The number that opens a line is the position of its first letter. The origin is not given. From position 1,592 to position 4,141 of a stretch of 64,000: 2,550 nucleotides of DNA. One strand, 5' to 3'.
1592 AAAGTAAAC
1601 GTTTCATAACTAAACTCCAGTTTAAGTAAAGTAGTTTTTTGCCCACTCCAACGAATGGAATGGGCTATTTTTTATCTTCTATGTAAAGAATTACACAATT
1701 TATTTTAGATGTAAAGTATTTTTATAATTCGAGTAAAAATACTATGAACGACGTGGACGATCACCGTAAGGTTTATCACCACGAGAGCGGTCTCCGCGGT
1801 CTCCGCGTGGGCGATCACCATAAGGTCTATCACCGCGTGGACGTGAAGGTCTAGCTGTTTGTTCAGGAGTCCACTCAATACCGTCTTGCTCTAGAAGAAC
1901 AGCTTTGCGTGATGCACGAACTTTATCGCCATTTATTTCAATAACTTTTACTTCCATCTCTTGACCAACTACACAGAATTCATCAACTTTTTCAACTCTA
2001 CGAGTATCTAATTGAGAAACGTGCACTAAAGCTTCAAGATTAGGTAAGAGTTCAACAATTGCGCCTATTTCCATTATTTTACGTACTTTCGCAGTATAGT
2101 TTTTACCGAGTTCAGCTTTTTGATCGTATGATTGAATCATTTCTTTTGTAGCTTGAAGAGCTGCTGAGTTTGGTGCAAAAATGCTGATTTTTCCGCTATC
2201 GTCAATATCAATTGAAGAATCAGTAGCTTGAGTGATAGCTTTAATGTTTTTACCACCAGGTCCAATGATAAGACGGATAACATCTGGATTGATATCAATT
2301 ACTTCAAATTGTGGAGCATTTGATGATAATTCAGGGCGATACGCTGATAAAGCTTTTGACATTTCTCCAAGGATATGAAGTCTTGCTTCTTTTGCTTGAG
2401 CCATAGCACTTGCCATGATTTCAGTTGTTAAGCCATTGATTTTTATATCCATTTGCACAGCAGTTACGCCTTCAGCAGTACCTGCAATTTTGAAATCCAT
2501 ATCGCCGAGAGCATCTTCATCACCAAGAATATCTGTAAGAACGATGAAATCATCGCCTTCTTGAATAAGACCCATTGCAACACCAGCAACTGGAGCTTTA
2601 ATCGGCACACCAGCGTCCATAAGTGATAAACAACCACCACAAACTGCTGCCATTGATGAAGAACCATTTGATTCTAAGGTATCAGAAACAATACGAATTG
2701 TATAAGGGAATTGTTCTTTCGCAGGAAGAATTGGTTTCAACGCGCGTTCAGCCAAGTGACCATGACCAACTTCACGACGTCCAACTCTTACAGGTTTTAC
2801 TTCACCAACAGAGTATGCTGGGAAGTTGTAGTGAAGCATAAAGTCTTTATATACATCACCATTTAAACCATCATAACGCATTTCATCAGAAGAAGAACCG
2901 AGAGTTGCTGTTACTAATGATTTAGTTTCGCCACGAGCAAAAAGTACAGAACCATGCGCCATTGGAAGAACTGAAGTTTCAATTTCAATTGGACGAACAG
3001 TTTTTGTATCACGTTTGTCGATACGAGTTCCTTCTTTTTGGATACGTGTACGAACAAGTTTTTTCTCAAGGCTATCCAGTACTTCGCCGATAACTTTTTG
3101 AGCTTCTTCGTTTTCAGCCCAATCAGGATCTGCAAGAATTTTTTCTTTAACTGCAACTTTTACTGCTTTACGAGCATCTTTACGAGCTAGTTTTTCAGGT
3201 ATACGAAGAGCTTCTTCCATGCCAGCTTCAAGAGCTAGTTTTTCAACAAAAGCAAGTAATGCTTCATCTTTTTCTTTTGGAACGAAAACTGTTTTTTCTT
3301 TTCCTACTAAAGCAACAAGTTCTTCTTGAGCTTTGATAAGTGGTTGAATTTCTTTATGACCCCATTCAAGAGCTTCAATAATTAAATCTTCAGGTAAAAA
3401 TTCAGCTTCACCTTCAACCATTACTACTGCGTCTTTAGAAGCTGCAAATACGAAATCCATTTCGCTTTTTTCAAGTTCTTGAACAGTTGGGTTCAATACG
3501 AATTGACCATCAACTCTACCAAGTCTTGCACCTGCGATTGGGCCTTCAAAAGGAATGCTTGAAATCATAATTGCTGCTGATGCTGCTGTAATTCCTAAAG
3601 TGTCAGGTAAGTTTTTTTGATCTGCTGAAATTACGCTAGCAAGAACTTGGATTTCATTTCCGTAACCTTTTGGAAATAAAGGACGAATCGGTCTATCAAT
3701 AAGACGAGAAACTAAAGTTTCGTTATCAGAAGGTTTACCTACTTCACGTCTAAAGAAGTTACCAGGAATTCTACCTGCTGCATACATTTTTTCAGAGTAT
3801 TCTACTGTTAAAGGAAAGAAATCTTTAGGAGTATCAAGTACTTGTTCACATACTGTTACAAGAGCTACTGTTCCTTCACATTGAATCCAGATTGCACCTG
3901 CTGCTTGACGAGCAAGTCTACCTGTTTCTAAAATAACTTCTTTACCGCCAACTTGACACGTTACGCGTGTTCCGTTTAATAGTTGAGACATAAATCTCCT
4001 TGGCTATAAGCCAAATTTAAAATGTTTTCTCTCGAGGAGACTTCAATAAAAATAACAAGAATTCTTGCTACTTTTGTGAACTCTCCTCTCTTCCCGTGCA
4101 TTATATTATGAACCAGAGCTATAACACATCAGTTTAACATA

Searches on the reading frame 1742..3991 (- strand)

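Call 32: search_protein_families(library=pfam, proteins=[window:1742-3991:-], max_evalue=0.00001)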
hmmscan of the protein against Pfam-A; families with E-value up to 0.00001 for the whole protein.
window:1742-3991:- (749 aa): 5 families
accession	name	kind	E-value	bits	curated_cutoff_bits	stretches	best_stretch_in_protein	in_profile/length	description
PF01138.27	RNase_PH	-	2.4e-53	180.5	25.5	2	332-463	2-130/130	3' exoribonuclease family, domain 1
PF03725.20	RNase_PH_C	-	2.9e-25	88.4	20.8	2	150-213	1-66/67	3' exoribonuclease family, domain 2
PF00575.29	S1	-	9.6e-11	42.4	22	1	626-692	2-68/74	S1 RNA binding domain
PF03726.19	PNPase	-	1.6e-10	41.7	24.6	1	245-327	2-80/81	Polyribonucleotide nucleotidyltransferase, RNA binding domain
PF00013.35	KH_1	-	8e-09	35.6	21.5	1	564-620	3-65/66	KH domain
